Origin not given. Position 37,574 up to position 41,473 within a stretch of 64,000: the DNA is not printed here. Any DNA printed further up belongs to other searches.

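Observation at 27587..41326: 4,579-aa sequon-saturated mosaic surface protein without a recognisable C-terminal anchor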

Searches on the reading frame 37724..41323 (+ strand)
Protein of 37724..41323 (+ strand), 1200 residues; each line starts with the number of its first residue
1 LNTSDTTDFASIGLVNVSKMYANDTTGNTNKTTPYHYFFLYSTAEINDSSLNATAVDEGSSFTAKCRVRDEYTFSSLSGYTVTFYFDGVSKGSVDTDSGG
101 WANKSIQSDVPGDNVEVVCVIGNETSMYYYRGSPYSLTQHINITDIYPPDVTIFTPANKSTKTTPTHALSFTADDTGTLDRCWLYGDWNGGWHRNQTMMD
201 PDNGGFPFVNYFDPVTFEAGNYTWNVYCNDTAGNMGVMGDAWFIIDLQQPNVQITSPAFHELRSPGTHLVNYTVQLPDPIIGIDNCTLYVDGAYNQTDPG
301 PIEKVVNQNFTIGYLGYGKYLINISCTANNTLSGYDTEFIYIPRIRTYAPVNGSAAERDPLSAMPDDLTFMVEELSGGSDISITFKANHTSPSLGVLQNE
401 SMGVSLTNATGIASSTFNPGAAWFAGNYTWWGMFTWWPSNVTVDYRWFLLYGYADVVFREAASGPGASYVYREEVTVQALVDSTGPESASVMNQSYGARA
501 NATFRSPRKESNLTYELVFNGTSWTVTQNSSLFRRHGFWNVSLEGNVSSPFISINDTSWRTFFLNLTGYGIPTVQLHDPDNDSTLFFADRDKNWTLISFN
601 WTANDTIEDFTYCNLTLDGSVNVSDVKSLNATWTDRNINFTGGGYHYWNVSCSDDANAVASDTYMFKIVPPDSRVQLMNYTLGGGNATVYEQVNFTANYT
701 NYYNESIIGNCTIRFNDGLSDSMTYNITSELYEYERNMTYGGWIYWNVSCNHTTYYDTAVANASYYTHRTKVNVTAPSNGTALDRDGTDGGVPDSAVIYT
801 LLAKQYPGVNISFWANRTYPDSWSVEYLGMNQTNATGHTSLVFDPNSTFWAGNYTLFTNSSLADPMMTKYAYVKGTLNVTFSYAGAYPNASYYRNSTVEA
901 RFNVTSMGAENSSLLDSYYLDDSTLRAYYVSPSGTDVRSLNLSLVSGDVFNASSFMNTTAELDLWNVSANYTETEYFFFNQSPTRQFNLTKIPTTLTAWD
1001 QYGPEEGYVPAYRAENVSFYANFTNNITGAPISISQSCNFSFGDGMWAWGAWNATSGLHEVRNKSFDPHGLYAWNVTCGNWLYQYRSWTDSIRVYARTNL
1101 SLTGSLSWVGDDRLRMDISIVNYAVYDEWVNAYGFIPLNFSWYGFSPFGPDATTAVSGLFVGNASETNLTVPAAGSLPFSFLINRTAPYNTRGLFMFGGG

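Call 37: search_protein_representatives(protein=window:37724-41323:+)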
Query: 1200 residues. Proteins with E-value up to 0.001 (for the whole library): 675; up to 1e-10: 329; up to 1e-30: 83. The best 150 are listed.
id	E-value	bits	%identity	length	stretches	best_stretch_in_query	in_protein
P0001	0.0e+00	2890.5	77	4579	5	1-1200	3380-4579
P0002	8.6e-272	921.1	37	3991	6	6-1198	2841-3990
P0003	2.3e-264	896.5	32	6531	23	685-1154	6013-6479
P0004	3.5e-251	852.9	32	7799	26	219-543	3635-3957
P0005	4.8e-246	835.8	31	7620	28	745-1151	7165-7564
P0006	9.8e-159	546.6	36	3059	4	1-568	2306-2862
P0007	2.4e-157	542.0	33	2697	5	2-735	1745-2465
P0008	3.9e-144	498.3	35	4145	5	1-668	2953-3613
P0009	6.1e-133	461.2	31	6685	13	769-1198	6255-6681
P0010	2.1e-127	442.8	30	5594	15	594-994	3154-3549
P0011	4.5e-122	425.2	38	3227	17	131-258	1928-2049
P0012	3.1e-113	395.9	35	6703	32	137-339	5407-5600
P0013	6.0e-111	388.4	45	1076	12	594-675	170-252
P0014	3.2e-105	369.4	33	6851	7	745-1199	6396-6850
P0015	4.4e-95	335.8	38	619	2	152-632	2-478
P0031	6.7e-55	202.7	32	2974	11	577-716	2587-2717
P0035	2.9e-53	197.3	31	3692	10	210-517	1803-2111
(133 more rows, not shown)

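Call 46: find_encoding_contigs(protein=P0002, flank=10000, max_places=3)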
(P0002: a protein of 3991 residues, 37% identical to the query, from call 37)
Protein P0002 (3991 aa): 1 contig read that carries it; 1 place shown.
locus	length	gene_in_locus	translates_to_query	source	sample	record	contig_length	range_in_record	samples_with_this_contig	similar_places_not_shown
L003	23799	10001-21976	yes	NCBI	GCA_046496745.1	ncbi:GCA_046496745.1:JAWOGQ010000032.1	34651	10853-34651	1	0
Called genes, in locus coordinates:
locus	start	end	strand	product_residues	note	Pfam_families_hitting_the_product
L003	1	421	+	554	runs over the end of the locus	PF00437:T2SSE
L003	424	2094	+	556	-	PF00482:T2SSF (faint)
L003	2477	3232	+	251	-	-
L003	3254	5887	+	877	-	PF00133:tRNA-synt_1, PF09334:tRNA-synt_1g, PF13603:tRNA-synt_1_2, PF00133:tRNA-synt_1, PF09334:tRNA-synt_1g (weak), PF01406:tRNA-synt_1e (weak), PF08264:Anticodon_1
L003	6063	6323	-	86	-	-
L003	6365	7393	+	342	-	PF01478:Peptidase_A24 (weak), PF06819:Arc_PepC (weak)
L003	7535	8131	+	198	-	PF01917:Flagellin_arch-type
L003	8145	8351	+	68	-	-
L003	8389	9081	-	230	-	-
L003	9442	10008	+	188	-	PF00589:Phage_integrase, PF22823:MrpR_C_cat (weak)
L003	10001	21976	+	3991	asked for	PF00630:Filamin (faint), PF17957:Big_7 (faint), PF25275:Golvesin_C, PF01835:MG2 (faint), PF19077:Big_13 (faint), PF10102:DUF2341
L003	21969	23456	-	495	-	PF01040:UbiA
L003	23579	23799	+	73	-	?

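Call 47: find_encoding_contigs(protein=P0014, flank=10000, max_places=3)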
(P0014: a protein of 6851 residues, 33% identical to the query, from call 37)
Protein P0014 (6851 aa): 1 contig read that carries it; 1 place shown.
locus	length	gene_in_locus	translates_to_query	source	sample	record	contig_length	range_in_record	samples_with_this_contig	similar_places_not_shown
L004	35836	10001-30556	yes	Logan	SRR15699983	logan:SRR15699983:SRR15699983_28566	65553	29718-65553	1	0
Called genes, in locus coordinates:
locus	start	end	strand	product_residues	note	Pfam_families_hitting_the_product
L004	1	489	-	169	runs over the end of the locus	PF01965:DJ-1_PfpI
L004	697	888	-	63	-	PF01599:Ribosomal_S27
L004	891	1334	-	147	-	PF01282:Ribosomal_S24e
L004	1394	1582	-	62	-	PF06093:Spt4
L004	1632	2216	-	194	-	PF03876:SHS2_Rpb7-N, PF00575:S1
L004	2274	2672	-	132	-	PF18477:PIN_9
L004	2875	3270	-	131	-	-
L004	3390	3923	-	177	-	PF09339:HTH_IclR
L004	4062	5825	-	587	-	PF04675:DNA_ligase_A_N, PF01068:DNA_ligase_A_M, PF04679:DNA_ligase_A_C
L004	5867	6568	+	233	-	PF00881:Nitroreductase, PF14512:TM1586_NiRdase (faint), PF00881:Nitroreductase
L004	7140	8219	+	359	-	PF00091:Tubulin, PF12327:FtsZ_C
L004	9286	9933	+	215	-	PF00589:Phage_integrase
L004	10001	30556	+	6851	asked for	PF07705:CARDB (faint), PF25275:Golvesin_C, PF10633:NPCBM_assoc (faint), PF17957:Big_7 (weak)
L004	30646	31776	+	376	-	-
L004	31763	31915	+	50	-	-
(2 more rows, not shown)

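Call 48: find_encoding_contigs(protein=P0003, flank=10000, max_places=3)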
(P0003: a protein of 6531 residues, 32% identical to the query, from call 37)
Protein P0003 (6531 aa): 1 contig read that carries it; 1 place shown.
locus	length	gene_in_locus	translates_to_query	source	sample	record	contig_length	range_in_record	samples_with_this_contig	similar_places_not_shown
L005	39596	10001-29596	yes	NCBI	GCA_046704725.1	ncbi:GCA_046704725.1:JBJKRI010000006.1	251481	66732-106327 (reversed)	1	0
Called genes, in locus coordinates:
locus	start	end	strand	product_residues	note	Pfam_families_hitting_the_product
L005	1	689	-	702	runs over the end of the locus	PF00082:Peptidase_S8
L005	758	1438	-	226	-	-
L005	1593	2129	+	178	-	PF01844:HNH, PF13395:HNH_4 (weak), PF14279:HNH_5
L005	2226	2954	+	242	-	-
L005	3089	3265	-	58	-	-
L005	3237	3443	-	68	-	-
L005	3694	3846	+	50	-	-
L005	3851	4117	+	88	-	PF02661:Fic (weak)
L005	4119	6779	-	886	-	PF00690:Cation_ATPase_N, PF00122:E1-E2_ATPase, PF00702:Hydrolase, PF13246:Cation_ATPase, PF12710:HAD, PF08282:Hydrolase_3 (faint), PF00689:Cation_ATPase_C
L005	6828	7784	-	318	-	PF17125:Methyltr_RsmF_N, PF22458:RsmF-B_ferredox (weak), PF01189:Methyltr_RsmB-F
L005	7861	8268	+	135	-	-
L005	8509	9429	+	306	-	PF01917:Flagellin_arch-type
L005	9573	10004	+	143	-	PF00589:Phage_integrase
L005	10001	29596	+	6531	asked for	PF02369:Big_1 (faint), PF17957:Big_7 (faint), PF11974:bMG3 (faint)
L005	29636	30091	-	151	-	PF08069:Ribosomal_S13_N, PF00312:Ribosomal_S15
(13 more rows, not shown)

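Call 61: search_protein_families(library=pfam, proteins=[P0031, P0035, P0007], max_evalue=0.001)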
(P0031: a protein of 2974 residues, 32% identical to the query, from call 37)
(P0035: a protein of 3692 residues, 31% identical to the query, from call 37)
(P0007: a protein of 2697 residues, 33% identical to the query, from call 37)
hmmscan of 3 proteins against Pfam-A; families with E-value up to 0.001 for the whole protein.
P0031 (2974 aa): 3 families
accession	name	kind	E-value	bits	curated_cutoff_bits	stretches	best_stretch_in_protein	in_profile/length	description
PF19077.6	Big_13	-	3.2e-37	127.5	27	3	2310-2394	19-102/102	Bacterial Ig-like domain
PF07705.17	CARDB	-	2.1e-12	47.6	22.7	2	2674-2781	2-99/101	CARDB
PF17957.7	Big_7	-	4.3e-06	27.7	24.1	1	2582-2639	1-57/70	Bacterial Ig domain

P0035 (3692 aa): 8 families
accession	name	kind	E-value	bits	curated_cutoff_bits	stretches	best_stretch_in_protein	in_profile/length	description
PF17957.7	Big_7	-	1.2e-30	106.4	24.1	3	3162-3235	1-58/70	Bacterial Ig domain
PF19077.6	Big_13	-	3.4e-29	101.8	27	0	1872-1932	38-100/102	Bacterial Ig-like domain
PF13750.12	Big_3_3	-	4.5e-14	52.8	27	0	1327-1407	8-92/157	Bacterial Ig-like domain (group 3)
PF07705.17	CARDB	-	1.2e-07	32.2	22.7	1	3395-3502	3-98/101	CARDB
PF01835.25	MG2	-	4.1e-06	27.5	32.8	0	262-342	6-84/96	MG2 domain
PF15418.12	DUF4625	-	1.8e-05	25.5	27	0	3225-3245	104-124/131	Domain of unknown function (DUF4625)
PF22433.2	MtxA_IG-like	-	8.6e-05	22.8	26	0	1798-1826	42-70/83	Magnetotaxis protein MtxA, Immunoglobulin-like domain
PF13860.13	FlgD_ig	-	8.9e-05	22.8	27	0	2001-2031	44-74/79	FlgD Ig-like domain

P0007 (2697 aa): 2 families
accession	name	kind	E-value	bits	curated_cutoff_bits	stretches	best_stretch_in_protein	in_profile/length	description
PF10102.14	DUF2341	-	2.6e-07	31.4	23.4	1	1404-1488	1-83/84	Domain of unknown function (DUF2341)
PF07705.17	CARDB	-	3.9e-07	30.7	22.7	1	2409-2511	3-98/101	CARDB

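Call 66: find_encoding_contigs(protein=P0006, flank=8000, max_places=2)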
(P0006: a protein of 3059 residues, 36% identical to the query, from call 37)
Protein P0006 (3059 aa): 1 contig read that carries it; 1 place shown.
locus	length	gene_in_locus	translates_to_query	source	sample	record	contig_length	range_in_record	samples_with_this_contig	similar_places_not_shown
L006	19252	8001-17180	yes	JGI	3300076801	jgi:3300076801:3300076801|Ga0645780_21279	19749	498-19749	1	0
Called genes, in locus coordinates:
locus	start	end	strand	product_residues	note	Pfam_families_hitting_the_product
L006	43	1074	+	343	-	PF14520:HHH_5, PF00154:RecA_N, PF08423:Rad51, PF06745:ATPase (weak)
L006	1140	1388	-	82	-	PF05016:ParE_toxin (weak), PF15781:ParE-like_toxin (weak)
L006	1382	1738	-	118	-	PF04014:MazE_antitoxin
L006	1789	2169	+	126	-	PF01894:YjbQ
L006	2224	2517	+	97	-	PF01022:HTH_5, PF12802:MarR_2, PF12840:HTH_20, PF09339:HTH_IclR (faint)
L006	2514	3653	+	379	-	PF03595:SLAC1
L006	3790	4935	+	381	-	-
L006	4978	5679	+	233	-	PF12483:GIDE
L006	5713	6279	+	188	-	PF04011:LemA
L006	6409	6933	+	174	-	-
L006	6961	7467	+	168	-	PF02834:LigT_PEase, PF13563:2_5_RNA_ligase2, PF02834:LigT_PEase (weak)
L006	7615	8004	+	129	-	PF08281:Sigma70_r4_2 (weak)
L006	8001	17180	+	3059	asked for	PF02369:Big_1 (faint), PF17957:Big_7 (weak)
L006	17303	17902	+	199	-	PF00318:Ribosomal_S2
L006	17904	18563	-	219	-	PF06745:ATPase (faint), PF08423:Rad51, PF00154:RecA_N, PF13481:AAA_25 (weak), PF13479:AAA_24 (weak)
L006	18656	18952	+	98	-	PF09656:PGPGW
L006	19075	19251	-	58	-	?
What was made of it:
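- L006, the only relative whose upstream partner gene is homologous to the one here, has none in its flanks (call 66).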

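Call 67: find_encoding_contigs(protein=P0008, flank=8000, max_places=2)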
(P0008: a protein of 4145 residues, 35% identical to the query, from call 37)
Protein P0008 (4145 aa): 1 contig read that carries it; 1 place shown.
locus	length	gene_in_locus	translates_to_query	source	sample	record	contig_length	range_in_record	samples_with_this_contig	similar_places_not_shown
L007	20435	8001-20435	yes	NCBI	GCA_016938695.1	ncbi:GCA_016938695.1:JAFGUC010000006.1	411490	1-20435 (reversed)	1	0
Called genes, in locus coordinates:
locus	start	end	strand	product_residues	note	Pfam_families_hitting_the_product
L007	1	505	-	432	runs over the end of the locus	-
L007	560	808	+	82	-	PF01866:Diphthamide_syn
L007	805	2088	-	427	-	-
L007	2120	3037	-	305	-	PF01116:F_bP_aldolase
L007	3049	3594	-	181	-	-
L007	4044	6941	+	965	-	PF00801:PKD (weak)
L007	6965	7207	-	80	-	PF23477:zf_Tbcl_2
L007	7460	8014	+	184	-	PF00589:Phage_integrase, PF22823:MrpR_C_cat (weak)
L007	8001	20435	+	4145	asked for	PF19077:Big_13 (faint), PF17957:Big_7 (faint), PF10419:TFIIIC_sub6 (faint)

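Call 68: find_encoding_contigs(protein=P0031, flank=8000, max_places=2)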
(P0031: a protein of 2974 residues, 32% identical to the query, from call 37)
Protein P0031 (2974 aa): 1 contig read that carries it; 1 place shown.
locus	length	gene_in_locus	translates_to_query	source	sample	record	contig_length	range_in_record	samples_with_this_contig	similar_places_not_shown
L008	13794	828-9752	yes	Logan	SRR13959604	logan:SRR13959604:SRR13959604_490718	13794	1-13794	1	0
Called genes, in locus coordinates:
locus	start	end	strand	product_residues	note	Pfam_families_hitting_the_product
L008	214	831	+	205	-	-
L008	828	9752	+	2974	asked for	PF17957:Big_7 (faint), PF07705:CARDB (weak), PF19077:Big_13 (weak), PF07705:CARDB (weak)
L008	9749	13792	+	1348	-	?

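Call 86: find_encoding_contigs(protein=P0004, flank=8000, max_places=1)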
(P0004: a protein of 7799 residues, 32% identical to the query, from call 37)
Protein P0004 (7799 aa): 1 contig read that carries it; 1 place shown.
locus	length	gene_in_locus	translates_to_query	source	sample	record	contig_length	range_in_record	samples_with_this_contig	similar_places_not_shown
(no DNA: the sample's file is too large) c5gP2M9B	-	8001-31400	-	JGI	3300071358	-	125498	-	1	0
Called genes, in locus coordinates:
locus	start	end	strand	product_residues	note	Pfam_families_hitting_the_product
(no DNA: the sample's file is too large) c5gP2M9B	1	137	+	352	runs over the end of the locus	-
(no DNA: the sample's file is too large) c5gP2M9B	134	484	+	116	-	-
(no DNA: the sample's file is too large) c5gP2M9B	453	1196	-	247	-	PF01026:TatD_DNase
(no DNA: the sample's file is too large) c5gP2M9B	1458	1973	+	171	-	-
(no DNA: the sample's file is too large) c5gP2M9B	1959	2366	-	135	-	PF09845:OapC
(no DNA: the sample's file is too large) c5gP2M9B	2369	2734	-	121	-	PF09846:OapB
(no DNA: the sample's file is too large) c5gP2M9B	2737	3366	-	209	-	PF00735:Septin (faint), PF03193:RsgA_GTPase (faint), PF01926:MMR_HSR1, PF02421:FeoB_N (faint), PF08477:Roc (faint), PF00009:GTP_EFTU (weak), PF16897:MMR_HSR1_Xtn (weak)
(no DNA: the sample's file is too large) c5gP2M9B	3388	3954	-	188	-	PF01917:Flagellin_arch-type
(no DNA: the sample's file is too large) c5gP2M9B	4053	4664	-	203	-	PF01917:Flagellin_arch-type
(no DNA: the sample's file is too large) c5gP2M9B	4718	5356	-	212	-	PF01917:Flagellin_arch-type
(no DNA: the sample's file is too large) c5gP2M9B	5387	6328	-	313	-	PF17125:Methyltr_RsmF_N, PF01189:Methyltr_RsmB-F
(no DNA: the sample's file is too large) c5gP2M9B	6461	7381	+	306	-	PF01917:Flagellin_arch-type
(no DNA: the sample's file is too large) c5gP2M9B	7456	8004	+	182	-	PF00589:Phage_integrase (weak)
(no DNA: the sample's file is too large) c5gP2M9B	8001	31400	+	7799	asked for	PF02210:Laminin_G_2 (faint), PF13385:Laminin_G_3, PF17957:Big_7 (weak), PF19077:Big_13 (weak), PF13385:Laminin_G_3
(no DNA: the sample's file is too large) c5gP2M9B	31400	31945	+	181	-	PF00293:NUDIX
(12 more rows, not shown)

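Call 87: find_encoding_contigs(protein=P0005, flank=8000, max_places=1)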
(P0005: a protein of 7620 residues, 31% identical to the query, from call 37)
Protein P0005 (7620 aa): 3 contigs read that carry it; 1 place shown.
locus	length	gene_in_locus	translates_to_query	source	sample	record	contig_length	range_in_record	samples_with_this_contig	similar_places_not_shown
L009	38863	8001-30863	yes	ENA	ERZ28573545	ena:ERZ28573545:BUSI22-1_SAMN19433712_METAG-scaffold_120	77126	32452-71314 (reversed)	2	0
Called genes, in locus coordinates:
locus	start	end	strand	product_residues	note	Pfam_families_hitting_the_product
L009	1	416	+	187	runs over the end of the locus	PF00581:Rhodanese, PF11127:YgaP-like_TM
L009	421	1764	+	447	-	PF00753:Lactamase_B, PF00581:Rhodanese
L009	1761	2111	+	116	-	PF01978:TrmB (weak), PF21984:DnaD_N (weak)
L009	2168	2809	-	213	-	-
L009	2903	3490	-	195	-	PF01917:Flagellin_arch-type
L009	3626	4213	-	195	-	PF01917:Flagellin_arch-type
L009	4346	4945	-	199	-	PF01917:Flagellin_arch-type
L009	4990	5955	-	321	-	PF17125:Methyltr_RsmF_N, PF01189:Methyltr_RsmB-F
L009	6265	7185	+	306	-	PF01917:Flagellin_arch-type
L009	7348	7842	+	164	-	PF00589:Phage_integrase (faint)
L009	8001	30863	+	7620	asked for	PF01839:FG-GAP (faint), PF13385:Laminin_G_3, PF13517:FG-GAP_3, PF13385:Laminin_G_3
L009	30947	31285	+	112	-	-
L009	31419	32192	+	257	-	PF01026:TatD_DNase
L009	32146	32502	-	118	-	-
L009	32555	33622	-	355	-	PF00932:LTD (faint)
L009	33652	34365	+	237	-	-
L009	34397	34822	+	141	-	PF01951:Archease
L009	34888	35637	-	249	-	PF02535:Zip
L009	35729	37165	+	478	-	PF01139:RtcB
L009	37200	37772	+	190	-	PF00300:His_Phos_1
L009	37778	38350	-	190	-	PF01300:Sua5_yciO_yrdC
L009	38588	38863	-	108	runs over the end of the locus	-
